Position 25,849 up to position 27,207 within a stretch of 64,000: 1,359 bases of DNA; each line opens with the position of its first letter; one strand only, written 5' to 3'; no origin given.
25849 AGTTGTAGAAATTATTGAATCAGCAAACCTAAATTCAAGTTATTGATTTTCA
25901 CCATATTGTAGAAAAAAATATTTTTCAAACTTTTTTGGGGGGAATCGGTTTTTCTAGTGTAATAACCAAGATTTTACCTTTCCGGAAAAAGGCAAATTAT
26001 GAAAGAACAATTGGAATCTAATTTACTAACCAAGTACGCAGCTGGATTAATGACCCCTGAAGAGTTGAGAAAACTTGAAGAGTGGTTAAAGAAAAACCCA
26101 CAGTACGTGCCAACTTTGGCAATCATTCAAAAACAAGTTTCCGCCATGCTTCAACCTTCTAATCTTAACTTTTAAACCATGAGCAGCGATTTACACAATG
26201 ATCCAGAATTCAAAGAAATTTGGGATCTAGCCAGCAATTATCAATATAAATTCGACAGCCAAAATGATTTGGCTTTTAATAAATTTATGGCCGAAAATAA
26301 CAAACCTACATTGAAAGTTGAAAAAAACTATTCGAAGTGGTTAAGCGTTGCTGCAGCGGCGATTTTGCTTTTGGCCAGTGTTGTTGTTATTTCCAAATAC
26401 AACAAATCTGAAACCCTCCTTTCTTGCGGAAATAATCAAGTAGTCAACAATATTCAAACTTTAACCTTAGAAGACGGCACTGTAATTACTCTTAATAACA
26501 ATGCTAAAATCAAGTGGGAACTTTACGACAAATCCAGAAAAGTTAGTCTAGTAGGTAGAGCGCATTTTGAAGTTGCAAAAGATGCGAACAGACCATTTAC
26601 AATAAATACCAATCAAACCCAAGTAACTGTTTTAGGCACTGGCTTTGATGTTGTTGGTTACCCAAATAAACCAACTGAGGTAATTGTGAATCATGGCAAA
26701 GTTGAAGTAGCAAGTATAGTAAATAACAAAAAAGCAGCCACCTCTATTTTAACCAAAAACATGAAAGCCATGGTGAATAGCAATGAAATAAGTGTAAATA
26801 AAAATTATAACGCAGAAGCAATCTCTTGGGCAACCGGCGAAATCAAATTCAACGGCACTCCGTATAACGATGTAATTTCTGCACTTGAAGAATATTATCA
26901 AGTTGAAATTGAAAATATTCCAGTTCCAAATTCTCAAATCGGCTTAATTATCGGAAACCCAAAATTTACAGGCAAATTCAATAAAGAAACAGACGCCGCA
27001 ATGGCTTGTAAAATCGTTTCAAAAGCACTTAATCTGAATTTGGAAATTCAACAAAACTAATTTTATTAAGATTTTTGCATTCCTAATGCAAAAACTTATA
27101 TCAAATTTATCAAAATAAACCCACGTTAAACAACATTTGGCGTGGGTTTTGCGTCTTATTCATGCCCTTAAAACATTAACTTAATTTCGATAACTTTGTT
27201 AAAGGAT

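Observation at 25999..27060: Orphan FecR-type anti-sigma factor split by one in-frame TAA, directly upstream of a giant T9SS cargo gene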

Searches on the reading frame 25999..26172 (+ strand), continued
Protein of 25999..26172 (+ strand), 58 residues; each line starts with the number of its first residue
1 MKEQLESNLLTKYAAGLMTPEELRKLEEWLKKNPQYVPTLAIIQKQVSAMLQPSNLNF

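Call 86: search_protein_families(library=pfam, max_evalue=0.01, proteins=[L113:3647-4666:+, L110:9199-10005:-])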
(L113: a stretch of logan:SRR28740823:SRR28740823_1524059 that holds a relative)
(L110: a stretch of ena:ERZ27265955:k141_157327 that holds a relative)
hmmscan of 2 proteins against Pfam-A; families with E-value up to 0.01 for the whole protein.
L113:3647-4666:+ (340 aa): 4 families
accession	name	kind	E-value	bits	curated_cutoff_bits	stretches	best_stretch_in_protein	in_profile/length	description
PF07715.20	Plug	-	2.4e-10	41.3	23.9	1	235-305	21-94/107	TonB-dependent Receptor Plug Domain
PF13715.12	CarbopepD_reg_2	-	4.9e-09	36.5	32.2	1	119-199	1-82/88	CarboxypepD_reg-like domain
PF13620.12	CarboxypepD_reg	-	4.3e-08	33.8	32.3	1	118-182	1-67/82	Carboxypeptidase regulatory-like domain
PF16344.10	FecR_C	-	0.0049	17.3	24.4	0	25-60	26-62/70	FecR, C-terminal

L110:9199-10005:- (268 aa): 0 families

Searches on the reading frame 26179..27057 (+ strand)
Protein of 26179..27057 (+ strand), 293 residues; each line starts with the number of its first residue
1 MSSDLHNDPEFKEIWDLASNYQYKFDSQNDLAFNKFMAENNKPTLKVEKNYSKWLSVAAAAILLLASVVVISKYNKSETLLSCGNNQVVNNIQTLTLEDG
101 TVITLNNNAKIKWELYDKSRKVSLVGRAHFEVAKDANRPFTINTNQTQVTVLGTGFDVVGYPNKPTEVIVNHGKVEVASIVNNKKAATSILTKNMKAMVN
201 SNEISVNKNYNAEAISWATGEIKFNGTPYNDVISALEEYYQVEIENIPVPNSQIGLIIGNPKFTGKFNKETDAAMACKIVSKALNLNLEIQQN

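Call 3: search_protein_families(library=pfam, max_evalue=1, proteins=[window:26179-27057:+])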
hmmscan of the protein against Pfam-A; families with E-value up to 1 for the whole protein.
window:26179-27057:+ (293 aa): 3 families
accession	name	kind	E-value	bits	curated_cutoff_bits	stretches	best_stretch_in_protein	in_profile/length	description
PF04773.18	FecR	-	5.3e-17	62.5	24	1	90-176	8-97/97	FecR protein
PF16344.10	FecR_C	-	0.00016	22.1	24.4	1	222-291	2-64/70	FecR, C-terminal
PF00013.35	KH_1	-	0.089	13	21.5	0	245-259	2-16/66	KH domain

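Call 5: find_encoding_contigs(protein=window:26179-27057:+, flank=10000, max_places=10)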
Protein window:26179-27057:+ (293 aa): no gene with exactly this product is on record in the collection.

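Call 12: find_related_loci(query=A2, collection=genome_contigs, flank=6000)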
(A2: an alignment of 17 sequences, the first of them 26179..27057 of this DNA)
Query A2 (293 aa) in genome_contigs; peptide patterns used: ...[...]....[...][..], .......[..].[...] (x = any residue, [..] = any of these).
450 stretches matched a pattern; 266 encode a relative of the query (tblastn E <= 1e-3); the best 80 are kept; 80 distinct loci.
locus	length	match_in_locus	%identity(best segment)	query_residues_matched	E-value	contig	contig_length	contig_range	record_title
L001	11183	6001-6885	47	1-288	5e-78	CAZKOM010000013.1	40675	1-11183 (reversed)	MAG TPA_asm: uncultured Flavobacteriaceae bacterium isolate SRP278252_co1_828 genome assembly, contig: NODE_1376_length_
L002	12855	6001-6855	48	6-288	2e-77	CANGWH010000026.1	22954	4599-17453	MAG: Flavobacteriales bacterium isolate RE-15aug16-106 genome assembly, contig: RE-15aug16-C2580, whole genome shotgun s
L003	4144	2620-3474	47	6-288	6e-76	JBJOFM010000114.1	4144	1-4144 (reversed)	MAG: Bacteroidota bacterium isolate sangamon_2019_sw_WHONDRS-S19S_0083_B_bin.35 scaffold_934114, whole genome shotgun se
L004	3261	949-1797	47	6-288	1e-75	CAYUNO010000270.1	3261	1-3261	MAG TPA_asm: uncultured Flavobacteriaceae bacterium isolate binchicken_co393_172 genome assembly, contig: NODE_26121_len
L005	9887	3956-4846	41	8-290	2e-62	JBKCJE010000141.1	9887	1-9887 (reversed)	MAG: Bacteroidota bacterium isolate samp_491_metadecoder_456 samp_491_1877474, whole genome shotgun sequence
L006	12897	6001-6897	41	6-292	1e-62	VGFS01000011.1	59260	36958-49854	MAG: Bacteroidetes bacterium isolate M_surface_9_m1_279 M_surface_9_m1_279_Ga0194116_10000628, whole genome shotgun sequ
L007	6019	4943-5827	41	8-290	1e-60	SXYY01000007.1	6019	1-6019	MAG: Bacteroidota bacterium isolate F1-20-MAGs097 F1-20__c8568, whole genome shotgun sequence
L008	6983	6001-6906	39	6-288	3e-59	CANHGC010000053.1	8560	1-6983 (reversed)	MAG: Bacteroidetes bacterium isolate RE-16jun15-71 genome assembly, contig: RE-16jun15-C8459, whole genome shotgun seque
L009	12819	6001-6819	42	4-288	3e-59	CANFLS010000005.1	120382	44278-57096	MAG: Flavobacteriales bacterium isolate Jr-11may16-137 genome assembly, contig: Jr-11may16-C166, whole genome shotgun se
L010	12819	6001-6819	41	4-288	5e-57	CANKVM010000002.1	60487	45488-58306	MAG: Flavobacteriales bacterium isolate ZE-13may13-36 genome assembly, contig: ZE-13may13-C239-p2, whole genome shotgun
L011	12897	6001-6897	39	8-288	4e-57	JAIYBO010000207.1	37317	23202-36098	MAG: Bacteroidetes bacterium isolate E1_MAG_00050 pond_E1_MAG_00050_000000000038, whole genome shotgun sequence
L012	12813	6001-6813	41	4-288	4e-57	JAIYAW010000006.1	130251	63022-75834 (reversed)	MAG: Bacteroidetes bacterium isolate E1_MAG_00016 pond_E1_MAG_00016_000000000007, whole genome shotgun sequence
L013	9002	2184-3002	41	4-288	7e-57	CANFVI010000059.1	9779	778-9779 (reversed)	MAG: Flavobacteriales bacterium isolate Jr-16oct17-283 genome assembly, contig: Jr-16oct17-C13325, whole genome shotgun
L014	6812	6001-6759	43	6-244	1e-55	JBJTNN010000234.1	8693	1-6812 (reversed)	MAG: Bacteroidota bacterium isolate samp_4450_semibin_61 samp_4450_1211683, whole genome shotgun sequence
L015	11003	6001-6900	40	6-292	1e-55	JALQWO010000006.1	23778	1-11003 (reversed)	MAG: Bacteroidia bacterium isolate HGH.17 NODE_6_length_23778_cov_5.515295, whole genome shotgun sequence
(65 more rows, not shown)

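Call 34: search_solved_structures(query=A2, max_evalue=1, show_alignments=2)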
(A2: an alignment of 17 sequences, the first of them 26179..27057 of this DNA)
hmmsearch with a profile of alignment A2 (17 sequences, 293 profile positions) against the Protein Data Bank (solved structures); distinct sequences matched with E-value up to 1: 4.
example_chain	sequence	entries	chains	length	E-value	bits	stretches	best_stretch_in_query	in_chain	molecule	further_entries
4m0n_A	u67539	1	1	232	6.2e-33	117.2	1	88-253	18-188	Conserved hypothetical protein, putative anti-sigma factor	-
4m0h_A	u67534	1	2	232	1e-32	116.5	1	88-253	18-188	Conserved hypothetical protein, putative anti-sigma factor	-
6ovk_R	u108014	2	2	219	1.5e-08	37.2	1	93-289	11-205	Siderophore-interacting protein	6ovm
6ncl_l4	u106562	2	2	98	0.66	12.1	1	63-119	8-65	P13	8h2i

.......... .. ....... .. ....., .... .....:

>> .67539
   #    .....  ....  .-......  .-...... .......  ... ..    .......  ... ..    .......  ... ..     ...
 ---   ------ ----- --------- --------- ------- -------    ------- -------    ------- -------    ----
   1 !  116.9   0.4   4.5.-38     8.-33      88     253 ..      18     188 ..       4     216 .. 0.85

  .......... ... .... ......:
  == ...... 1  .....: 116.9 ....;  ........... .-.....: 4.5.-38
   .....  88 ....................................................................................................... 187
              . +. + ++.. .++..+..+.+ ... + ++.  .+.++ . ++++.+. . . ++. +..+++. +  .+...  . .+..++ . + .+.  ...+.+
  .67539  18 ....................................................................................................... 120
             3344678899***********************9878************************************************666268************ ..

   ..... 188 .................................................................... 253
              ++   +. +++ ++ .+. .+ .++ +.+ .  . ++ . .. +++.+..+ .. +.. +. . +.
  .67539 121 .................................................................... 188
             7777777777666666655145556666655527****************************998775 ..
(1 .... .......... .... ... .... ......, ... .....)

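Call 35: search_protein_families(library=ncbifam, max_evalue=1, proteins=[window:26179-27057:+])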
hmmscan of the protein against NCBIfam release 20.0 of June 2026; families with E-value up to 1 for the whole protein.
window:26179-27057:+ (293 aa): 1 family
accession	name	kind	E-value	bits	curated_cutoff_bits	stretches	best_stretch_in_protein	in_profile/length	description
NF007296.1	PRK09774.1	equivalog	5.7e-16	58.5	385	1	82-242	104-263/313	ferric citrate uptake sigma factor regulator FecR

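Call 48: predict_structure(alignment_id=A2)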
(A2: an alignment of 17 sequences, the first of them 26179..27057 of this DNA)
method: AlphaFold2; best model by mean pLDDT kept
length: 293 residues; sequences in the alignment: 17
mean_pLDDT: 81.1   pTM: 0.65
mean pLDDT of the five models: 81.1, 79.2, 78.3, 76.7, 76.2
residues with pLDDT >= 90: 125; 70-90: 93; 50-70: 61; < 50: 14
segments of 3 or more residues with pLDDT < 50: 41-51
pLDDT, mean of each block of 10 residues (from residue 1): 69 75 56 65 40 53 62 64 89 91 92 94 95 92 94 92 91 95 92 94 91 85 91 89 80 57 90 91 88 68
secondary structure, 60 per line:
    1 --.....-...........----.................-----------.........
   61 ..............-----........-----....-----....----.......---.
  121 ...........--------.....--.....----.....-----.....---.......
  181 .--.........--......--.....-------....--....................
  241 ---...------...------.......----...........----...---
elements in order: H3-7 H9-19 H24-40 H52-74 E80-87 E93-96 E102-105 E110-116 E120-131 E140-144 E147-151 E156-160 E166-170 E174-181 E184-192 E195-200 E203-207 E215-218 E221-228 H229-240 E244-246 E262-268 H273-283 E288-290

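Call 55: fold_search(model_id=the predicted structure, library=pdb)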
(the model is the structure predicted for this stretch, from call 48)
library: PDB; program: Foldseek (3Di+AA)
matches with E <= 10: 809; with E <= 0.001: 4
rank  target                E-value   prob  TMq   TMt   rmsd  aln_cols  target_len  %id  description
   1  4m0h_A                2.0e-14  1.00  0.52  0.68   5.1       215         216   27  Crystal structure of a putative anti-sigma factor (BDI_1681) from Parabacteroides distasonis ATCC 8503 at 2.50 A resol (released 2013-10-16)
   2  4m0h_B                2.2e-14  1.00  0.51  0.68   4.8       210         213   28  Crystal structure of a putative anti-sigma factor (BDI_1681) from Parabacteroides distasonis ATCC 8503 at 2.50 A resol (released 2013-10-16)
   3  4m0n                  1.0e-13  1.00  0.51  0.68   4.6       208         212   28  Crystal structure of a putative anti-sigma factor (BDI_1681) from Parabacteroides distasonis ATCC 8503 at 1.65 A resolut (released 2013-10-16)
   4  6ovk_R                4.3e-11  1.00  0.54  0.72   3.8       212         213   19  Crystal Structure of the Pseudomonas capeferrum Anti-sigma Regulator PupR C-terminal Cell-surface Signaling Domain in  (released 2020-03-04)
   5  4mpz                  1.1e-02  0.15  0.08  0.15  16.4       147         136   17  Crystal structure of TCP10c domain of Drosophila melanogaster Sas-4 (released 2014-01-01)
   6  6fhm_B                2.1e-02  0.18  0.09  0.12  20.1       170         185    6  Crystal structure of the F47E mutant of the lipoprotein localization factor, LolA (released 2018-07-25)
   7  6ttu_T                2.6e-02  0.25  0.15  0.13  18.2       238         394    8  Ubiquitin Ligation to substrate by a cullin-RING E3 ligase at 3.7A resolution: NEDD8-CUL1-RBX1 N98R-SKP1-monomeric b-T (released 2020-02-12)
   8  5m8c_B                2.8e-02  0.20  0.15  0.14  15.6       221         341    8  Spliceosome component (released 2018-02-28)
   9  9e5c_3d               2.9e-02  0.30  0.13  0.08  19.9       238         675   11  Cryo-EM structure of 96 nm repeat of microtubule doublet from T. brucei flagellum (released 2025-03-12)
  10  4zb4_B                2.9e-02  0.21  0.15  0.14  15.3       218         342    8  Spliceosome component (released 2016-09-14)
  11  4by2_C                2.9e-02  0.12  0.09  0.14  16.6       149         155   14  SAS-4 (dCPAP) TCP domain in complex with a Proline Rich Motif of Ana2 (dSTIL) of Drosophila Melanogaster (released 2013-09-18)
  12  4bxr_A                4.0e-02  0.10  0.10  0.14  20.8       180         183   13  Structure of the wild-type TCP10 domain of Danio rerio CPAP in complex with a peptide of Danio rerio STIL (released 2013-09-25)
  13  8hmc_B                5.0e-02  0.11  0.14  0.06  16.1       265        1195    8  base module state 1 of Tetrahymena IFT-A (released 2023-06-14)
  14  4zb4_A                5.3e-02  0.18  0.15  0.14  16.1       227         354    9  Spliceosome component (released 2016-09-14)
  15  6fhm_A                5.6e-02  0.12  0.09  0.13  23.4       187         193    8  Crystal structure of the F47E mutant of the lipoprotein localization factor, LolA (released 2018-07-25)
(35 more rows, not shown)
